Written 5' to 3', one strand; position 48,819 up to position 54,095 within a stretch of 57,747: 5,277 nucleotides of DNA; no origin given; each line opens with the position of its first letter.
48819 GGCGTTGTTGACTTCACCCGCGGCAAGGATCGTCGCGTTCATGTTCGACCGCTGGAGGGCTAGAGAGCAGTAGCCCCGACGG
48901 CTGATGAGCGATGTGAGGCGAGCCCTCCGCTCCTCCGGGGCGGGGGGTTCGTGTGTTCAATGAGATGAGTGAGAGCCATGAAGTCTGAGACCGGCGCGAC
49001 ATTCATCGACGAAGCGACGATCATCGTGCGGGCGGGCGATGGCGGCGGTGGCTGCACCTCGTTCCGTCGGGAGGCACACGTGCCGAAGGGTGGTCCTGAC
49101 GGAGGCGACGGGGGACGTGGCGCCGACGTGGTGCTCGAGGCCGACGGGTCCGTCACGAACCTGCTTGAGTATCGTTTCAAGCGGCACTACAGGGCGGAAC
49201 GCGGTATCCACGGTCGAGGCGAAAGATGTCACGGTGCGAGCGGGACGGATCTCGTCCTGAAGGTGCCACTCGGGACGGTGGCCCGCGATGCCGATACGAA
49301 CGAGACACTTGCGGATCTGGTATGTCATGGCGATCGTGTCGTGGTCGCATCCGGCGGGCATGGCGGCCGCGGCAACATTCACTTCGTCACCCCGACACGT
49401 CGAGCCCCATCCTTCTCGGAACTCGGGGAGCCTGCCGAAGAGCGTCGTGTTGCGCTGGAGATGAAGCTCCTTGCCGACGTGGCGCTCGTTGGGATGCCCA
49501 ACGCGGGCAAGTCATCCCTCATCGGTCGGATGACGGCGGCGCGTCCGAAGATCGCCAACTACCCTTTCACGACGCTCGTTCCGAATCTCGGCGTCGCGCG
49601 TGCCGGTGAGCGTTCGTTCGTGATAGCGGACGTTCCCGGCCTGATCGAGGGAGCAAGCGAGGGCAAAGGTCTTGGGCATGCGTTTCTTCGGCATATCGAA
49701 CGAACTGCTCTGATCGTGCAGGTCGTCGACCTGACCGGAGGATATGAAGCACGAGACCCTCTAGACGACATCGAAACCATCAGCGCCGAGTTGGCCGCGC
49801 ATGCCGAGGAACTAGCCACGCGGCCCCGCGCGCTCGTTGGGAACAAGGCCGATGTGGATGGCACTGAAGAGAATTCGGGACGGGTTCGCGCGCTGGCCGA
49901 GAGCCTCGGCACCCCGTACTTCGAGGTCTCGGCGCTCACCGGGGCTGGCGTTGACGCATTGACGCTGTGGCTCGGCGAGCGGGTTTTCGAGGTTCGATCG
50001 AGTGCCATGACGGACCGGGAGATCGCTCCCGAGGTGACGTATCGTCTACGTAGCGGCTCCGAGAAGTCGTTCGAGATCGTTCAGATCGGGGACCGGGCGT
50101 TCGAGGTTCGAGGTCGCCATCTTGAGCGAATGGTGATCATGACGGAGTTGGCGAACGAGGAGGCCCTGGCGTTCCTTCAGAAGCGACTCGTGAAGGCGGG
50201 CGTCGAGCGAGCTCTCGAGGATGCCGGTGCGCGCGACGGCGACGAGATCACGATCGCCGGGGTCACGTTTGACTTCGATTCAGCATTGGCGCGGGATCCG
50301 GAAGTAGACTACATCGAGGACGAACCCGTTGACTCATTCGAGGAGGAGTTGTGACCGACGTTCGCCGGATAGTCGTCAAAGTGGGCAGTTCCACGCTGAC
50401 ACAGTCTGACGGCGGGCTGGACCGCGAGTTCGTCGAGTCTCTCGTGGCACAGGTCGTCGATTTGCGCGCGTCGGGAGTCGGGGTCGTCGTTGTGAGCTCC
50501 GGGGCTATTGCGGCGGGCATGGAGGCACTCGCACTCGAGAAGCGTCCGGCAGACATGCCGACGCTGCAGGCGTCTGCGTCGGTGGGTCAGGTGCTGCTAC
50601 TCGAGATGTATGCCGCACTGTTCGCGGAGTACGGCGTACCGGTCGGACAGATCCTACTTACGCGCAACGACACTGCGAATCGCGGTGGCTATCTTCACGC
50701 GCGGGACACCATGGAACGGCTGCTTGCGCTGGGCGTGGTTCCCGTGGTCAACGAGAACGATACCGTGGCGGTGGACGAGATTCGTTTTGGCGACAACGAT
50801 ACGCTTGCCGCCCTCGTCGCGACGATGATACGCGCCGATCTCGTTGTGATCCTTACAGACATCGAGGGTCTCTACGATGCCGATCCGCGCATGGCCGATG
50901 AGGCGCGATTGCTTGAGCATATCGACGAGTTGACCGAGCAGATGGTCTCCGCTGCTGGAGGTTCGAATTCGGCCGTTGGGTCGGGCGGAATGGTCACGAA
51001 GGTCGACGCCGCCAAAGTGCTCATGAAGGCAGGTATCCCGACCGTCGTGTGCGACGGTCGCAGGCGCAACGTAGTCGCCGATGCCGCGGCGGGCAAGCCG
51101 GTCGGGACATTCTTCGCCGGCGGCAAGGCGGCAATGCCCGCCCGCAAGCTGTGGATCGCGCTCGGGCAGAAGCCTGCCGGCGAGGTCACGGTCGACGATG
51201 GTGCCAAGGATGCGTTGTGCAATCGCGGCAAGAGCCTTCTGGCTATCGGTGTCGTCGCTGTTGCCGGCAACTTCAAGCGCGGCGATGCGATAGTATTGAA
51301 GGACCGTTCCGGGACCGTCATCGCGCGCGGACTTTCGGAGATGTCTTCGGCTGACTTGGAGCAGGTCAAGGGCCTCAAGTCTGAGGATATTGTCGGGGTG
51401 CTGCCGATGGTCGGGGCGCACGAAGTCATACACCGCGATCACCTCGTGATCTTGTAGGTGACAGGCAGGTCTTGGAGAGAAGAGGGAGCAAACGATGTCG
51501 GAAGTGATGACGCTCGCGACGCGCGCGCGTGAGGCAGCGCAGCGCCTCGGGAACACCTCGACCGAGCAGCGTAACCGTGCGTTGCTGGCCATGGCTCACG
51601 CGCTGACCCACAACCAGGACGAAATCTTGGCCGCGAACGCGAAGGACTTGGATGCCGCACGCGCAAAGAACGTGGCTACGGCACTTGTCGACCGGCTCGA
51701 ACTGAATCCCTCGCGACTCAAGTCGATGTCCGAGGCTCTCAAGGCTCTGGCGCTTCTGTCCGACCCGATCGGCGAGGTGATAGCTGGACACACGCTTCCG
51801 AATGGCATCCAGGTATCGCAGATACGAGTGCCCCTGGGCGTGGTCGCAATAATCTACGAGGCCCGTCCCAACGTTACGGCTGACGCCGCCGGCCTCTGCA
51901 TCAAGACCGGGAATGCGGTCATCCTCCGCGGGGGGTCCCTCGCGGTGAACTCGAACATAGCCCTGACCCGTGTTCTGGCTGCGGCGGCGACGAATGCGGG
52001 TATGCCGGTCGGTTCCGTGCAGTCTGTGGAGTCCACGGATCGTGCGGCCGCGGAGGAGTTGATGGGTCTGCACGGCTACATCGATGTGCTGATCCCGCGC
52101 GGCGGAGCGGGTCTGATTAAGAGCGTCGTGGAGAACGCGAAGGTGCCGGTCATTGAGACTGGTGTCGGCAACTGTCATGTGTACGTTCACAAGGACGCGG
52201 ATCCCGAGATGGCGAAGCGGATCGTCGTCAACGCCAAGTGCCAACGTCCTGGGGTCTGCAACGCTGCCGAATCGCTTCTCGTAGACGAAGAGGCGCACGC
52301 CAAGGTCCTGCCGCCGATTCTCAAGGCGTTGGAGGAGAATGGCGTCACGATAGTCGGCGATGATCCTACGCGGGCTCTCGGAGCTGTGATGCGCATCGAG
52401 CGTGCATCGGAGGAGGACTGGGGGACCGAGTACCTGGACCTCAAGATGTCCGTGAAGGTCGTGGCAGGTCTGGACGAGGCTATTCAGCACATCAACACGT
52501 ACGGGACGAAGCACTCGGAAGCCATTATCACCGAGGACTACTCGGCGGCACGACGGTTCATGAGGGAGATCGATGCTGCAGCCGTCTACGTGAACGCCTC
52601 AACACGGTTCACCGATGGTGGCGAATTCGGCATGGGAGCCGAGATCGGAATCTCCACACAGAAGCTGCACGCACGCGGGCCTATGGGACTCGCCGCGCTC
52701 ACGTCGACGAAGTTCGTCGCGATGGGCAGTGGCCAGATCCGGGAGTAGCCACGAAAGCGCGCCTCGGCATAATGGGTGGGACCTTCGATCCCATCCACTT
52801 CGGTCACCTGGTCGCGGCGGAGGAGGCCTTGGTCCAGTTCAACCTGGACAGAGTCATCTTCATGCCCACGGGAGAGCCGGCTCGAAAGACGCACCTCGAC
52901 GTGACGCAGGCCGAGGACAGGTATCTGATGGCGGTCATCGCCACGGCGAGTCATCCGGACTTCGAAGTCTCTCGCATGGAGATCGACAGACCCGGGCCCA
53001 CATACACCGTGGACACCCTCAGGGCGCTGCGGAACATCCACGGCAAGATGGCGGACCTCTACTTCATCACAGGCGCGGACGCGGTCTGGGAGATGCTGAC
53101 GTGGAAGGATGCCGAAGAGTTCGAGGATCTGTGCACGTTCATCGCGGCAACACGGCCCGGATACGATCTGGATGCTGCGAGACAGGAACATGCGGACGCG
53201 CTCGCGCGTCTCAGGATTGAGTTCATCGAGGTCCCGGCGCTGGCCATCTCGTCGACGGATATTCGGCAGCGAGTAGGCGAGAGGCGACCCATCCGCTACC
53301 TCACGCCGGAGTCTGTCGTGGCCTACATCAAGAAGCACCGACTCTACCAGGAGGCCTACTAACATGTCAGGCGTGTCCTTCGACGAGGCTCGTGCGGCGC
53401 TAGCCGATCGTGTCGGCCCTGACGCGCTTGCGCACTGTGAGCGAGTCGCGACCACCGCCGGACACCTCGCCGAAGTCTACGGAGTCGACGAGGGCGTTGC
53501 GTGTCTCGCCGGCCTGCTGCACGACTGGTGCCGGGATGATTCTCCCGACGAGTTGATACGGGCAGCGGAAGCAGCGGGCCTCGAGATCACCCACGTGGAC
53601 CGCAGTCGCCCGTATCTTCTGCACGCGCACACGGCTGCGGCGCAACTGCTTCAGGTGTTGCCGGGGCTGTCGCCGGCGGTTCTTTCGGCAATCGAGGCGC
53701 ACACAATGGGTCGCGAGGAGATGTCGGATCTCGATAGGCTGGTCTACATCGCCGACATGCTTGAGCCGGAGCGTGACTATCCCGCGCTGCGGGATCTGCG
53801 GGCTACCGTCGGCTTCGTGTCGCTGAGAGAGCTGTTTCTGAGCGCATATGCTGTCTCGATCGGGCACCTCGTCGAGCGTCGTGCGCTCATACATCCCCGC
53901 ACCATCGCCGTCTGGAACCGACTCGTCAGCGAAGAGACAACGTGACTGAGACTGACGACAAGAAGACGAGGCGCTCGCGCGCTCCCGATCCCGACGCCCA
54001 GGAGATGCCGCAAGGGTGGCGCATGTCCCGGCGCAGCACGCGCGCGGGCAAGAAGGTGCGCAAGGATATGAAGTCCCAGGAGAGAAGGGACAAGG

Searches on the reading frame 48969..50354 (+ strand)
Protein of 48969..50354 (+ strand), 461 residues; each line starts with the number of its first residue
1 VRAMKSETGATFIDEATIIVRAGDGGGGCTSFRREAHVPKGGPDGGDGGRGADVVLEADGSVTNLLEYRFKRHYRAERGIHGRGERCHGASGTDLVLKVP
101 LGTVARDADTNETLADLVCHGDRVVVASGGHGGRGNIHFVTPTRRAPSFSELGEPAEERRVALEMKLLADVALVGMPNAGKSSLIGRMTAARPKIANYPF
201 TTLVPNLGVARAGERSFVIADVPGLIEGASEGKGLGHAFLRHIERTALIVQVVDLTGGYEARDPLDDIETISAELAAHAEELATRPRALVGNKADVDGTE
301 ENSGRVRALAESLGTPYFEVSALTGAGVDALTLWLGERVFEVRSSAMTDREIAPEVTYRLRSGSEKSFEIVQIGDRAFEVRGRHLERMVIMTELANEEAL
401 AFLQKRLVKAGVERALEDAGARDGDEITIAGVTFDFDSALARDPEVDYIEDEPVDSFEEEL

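Call 23: search_protein_families(library=pfam, proteins=[window:48969-50354:+], max_evalue=0.00001)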
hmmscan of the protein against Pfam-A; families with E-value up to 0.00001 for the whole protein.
window:48969-50354:+ (461 aa): 5 families
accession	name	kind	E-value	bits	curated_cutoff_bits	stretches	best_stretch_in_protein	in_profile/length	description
PF01018.28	GTP1_OBG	-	4.9e-59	198.8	27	1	13-167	1-155/155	GTP1/OBG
PF01926.29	MMR_HSR1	-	1.2e-24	87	21.9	1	170-293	1-113/113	50S ribosome-binding GTPase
PF09269.16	DUF1967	-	2.5e-19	69.5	27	1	368-436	1-70/70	Domain of unknown function (DUF1967)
PF02421.24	FeoB_N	-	3.2e-13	49.9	27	1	170-331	2-152/156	Ferrous iron transport protein B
PF00071.28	Ras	-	2e-06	27.9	21.6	0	262-335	84-156/162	Ras family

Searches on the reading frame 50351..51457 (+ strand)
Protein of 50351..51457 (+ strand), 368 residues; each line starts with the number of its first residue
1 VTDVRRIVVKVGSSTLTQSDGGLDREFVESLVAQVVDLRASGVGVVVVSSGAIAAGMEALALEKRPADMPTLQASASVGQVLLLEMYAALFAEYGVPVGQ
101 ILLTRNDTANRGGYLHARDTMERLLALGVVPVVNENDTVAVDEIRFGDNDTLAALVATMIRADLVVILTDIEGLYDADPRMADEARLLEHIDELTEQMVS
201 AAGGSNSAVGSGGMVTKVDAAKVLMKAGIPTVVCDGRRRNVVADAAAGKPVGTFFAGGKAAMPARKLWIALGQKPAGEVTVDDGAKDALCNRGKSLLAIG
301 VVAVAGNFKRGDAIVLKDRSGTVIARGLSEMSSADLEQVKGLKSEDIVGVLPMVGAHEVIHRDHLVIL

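Call 23: search_protein_families(library=pfam, proteins=[window:50351-51457:+], max_evalue=0.00001)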
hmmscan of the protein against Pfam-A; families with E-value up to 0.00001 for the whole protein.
window:50351-51457:+ (368 aa): 2 families
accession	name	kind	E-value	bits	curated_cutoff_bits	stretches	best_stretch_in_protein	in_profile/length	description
PF00696.33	AA_kinase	-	3e-48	165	24.9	1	6-235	2-234/234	Amino acid kinase family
PF01472.26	PUA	-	5.3e-21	74.8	24.8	1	277-350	1-73/74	PUA domain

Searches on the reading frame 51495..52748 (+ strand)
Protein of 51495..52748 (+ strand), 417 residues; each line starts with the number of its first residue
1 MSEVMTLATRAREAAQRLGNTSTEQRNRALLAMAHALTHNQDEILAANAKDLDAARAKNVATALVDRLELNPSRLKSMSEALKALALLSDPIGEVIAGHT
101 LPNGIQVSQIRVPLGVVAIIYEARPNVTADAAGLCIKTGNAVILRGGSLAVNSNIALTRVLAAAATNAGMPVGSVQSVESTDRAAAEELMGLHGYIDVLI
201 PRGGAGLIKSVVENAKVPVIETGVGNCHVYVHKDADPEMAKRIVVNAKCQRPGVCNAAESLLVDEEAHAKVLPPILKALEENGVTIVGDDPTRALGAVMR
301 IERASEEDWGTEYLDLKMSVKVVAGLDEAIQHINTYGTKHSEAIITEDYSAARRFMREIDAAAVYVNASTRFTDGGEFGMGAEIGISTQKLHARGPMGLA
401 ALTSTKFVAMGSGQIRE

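Call 23: search_protein_families(library=pfam, proteins=[window:51495-52748:+], max_evalue=0.00001)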
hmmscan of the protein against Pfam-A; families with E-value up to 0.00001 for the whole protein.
window:51495-52748:+ (417 aa): 1 family
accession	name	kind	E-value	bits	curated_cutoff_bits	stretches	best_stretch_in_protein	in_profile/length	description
PF00171.27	Aldedh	-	7.3e-24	84.6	23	1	4-302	31-315/461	Aldehyde dehydrogenase family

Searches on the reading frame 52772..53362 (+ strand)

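Call 23: search_protein_families(library=pfam, proteins=[window:52772-53362:+], max_evalue=0.00001)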
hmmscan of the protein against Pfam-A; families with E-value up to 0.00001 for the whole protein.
window:52772-53362:+ (196 aa): 1 family
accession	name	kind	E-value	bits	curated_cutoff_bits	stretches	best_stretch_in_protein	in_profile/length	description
PF01467.32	CTP_transf_like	-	7.2e-22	78.5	21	1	1-167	2-133/133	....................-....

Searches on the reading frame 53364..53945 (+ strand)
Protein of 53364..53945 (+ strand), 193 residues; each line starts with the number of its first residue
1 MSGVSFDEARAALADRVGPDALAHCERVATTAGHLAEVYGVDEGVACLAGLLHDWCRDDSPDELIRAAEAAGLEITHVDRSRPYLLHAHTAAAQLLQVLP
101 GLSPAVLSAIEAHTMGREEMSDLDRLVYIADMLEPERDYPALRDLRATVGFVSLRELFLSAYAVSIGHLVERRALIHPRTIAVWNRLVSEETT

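Call 23: search_protein_families(library=pfam, proteins=[window:53364-53945:+], max_evalue=0.00001)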
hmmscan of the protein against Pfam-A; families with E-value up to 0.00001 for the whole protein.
window:53364-53945:+ (193 aa): 1 family
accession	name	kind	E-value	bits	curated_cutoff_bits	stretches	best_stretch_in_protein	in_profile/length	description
PF01966.28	HD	-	6.6e-11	43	22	1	23-134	3-114/116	HD domain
